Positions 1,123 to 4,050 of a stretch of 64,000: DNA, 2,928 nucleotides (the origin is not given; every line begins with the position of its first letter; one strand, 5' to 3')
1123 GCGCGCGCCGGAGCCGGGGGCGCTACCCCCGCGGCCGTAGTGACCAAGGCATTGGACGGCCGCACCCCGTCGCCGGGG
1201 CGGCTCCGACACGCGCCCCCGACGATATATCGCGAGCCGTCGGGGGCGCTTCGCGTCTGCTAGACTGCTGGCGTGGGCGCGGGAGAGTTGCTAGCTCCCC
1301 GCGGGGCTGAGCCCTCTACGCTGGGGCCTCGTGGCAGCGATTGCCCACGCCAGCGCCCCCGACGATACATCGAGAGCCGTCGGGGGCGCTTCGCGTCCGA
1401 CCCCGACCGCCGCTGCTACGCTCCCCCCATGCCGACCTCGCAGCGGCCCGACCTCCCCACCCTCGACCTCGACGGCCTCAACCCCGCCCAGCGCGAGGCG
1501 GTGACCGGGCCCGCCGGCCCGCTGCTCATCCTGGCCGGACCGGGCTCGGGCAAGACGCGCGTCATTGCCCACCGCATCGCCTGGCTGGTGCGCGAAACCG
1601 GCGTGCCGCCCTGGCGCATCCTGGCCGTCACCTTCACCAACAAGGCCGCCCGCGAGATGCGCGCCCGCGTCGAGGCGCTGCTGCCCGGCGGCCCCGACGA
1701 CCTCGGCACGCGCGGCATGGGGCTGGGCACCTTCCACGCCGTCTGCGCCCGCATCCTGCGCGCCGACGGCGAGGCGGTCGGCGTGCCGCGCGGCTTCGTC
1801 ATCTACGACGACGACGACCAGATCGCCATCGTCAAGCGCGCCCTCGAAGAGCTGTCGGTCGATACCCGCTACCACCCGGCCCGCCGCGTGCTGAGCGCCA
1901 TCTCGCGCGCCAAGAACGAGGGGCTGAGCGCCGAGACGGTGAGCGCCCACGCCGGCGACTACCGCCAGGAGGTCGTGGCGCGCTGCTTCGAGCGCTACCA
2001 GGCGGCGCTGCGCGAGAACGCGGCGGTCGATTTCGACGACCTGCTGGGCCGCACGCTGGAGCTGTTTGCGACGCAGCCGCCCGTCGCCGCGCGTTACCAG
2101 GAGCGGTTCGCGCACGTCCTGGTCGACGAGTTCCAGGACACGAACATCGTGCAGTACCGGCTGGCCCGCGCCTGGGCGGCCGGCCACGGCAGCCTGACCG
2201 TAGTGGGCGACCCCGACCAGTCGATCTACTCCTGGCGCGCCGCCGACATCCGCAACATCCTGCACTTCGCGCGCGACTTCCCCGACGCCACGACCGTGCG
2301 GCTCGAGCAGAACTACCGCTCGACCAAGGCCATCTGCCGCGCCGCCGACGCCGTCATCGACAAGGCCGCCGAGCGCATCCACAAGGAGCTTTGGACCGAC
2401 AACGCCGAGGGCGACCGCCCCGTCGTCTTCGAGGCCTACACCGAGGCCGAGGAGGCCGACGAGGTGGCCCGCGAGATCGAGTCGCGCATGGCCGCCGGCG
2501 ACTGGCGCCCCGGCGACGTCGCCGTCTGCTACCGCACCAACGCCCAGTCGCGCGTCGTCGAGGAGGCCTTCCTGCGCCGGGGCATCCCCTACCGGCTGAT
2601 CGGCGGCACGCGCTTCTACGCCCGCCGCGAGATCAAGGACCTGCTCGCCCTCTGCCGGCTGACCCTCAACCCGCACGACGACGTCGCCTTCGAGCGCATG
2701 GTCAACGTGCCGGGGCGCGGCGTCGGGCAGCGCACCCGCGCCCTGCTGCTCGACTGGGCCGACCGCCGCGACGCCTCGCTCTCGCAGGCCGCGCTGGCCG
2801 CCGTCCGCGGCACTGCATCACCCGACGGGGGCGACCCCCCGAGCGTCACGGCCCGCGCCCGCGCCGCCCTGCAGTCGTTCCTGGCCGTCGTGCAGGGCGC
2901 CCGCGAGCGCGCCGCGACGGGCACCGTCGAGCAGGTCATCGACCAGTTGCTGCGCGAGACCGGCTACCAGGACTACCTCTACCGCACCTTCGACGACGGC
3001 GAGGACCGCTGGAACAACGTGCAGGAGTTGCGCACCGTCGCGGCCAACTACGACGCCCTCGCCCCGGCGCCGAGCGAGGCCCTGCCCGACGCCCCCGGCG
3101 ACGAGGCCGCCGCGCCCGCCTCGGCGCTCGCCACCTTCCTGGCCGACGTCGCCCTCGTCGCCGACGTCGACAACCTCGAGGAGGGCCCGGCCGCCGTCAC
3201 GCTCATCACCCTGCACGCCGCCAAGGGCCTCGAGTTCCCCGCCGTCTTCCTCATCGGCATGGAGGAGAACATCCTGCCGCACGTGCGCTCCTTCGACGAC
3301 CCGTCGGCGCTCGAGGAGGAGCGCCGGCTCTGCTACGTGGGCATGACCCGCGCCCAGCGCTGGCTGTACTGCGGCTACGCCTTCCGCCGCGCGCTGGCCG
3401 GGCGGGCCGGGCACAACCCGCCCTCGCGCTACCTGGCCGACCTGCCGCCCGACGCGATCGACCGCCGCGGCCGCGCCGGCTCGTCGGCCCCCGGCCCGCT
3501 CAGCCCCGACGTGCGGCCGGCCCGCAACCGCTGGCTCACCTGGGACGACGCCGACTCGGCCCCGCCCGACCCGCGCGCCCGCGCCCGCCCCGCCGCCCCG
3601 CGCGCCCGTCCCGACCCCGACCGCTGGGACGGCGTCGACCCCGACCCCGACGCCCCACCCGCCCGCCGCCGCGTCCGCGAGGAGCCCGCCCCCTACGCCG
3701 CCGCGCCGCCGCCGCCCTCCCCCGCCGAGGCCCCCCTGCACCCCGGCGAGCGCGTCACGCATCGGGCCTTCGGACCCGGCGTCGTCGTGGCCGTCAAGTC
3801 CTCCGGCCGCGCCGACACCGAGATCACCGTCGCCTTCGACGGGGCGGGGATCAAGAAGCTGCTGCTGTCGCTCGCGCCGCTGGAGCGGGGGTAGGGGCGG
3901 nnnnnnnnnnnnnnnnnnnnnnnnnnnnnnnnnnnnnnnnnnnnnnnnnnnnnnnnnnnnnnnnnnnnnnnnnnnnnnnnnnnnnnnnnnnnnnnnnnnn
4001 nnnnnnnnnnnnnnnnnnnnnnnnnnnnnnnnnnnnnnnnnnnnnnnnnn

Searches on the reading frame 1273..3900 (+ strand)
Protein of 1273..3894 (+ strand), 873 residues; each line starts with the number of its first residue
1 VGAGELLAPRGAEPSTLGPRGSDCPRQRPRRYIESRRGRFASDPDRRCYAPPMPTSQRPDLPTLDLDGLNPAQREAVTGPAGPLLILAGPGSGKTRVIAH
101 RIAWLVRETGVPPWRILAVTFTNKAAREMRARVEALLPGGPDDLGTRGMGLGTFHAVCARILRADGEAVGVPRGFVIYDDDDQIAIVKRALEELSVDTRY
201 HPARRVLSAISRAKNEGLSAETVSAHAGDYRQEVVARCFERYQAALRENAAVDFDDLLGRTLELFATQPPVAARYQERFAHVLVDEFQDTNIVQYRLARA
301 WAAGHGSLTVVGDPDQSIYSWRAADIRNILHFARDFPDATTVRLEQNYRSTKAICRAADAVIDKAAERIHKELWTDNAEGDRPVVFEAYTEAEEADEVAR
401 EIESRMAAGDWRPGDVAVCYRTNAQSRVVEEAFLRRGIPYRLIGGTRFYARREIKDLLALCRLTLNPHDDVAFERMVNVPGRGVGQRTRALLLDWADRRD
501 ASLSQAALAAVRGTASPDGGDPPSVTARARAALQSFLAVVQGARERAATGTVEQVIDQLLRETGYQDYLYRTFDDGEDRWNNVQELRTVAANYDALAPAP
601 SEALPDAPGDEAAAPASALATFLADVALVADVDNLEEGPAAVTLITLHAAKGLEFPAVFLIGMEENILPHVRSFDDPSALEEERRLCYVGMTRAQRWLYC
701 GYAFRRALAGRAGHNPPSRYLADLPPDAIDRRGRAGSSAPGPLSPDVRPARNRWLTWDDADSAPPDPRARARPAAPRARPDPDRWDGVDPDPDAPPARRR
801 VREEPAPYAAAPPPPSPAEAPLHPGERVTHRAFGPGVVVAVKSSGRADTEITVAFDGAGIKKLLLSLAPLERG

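Call 34: search_protein_families(library=padloc, proteins=[window:1428-3900:+], max_evalue=0.01)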
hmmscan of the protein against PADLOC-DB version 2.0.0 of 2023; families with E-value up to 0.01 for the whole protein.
window:1428-3900:+ (824 aa): 0 families

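Call 46: search_protein_families(library=pfam, proteins=[window:1428-3900:+], max_evalue=0.001)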
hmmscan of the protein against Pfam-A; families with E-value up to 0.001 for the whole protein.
window:1428-3900:+ (824 aa): 0 families

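Call 67: search_protein_families(library=pfam, proteins=[window:1273-3894:+], max_evalue=0.001)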
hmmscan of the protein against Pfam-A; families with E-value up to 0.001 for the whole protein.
window:1273-3894:+ (873 aa): 6 families
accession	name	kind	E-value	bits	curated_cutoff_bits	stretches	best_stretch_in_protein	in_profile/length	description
PF00580.27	UvrD-helicase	-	1e-85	288.2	23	1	69-337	1-271/271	UvrD/REP helicase N-terminal domain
PF13361.12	UvrD_C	-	4.5e-67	227.4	25.6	1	342-702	1-347/350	UvrD-like helicase C-terminal domain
PF13245.12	AAA_19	-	9.7e-23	81.3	25.1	1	73-320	1-132/134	AAA domain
PF21196.3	PcrA_UvrD_tudor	-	1.1e-12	48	23.9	1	825-871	2-47/48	PcrA/UvrD tudor domain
PF13538.12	UvrD_C_2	-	5.8e-10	39.3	27.4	1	642-699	2-50/52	UvrD-like helicase C-terminal domain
PF13604.12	AAA_30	-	9.1e-05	22.7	27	0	69-133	2-66/191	AAA domain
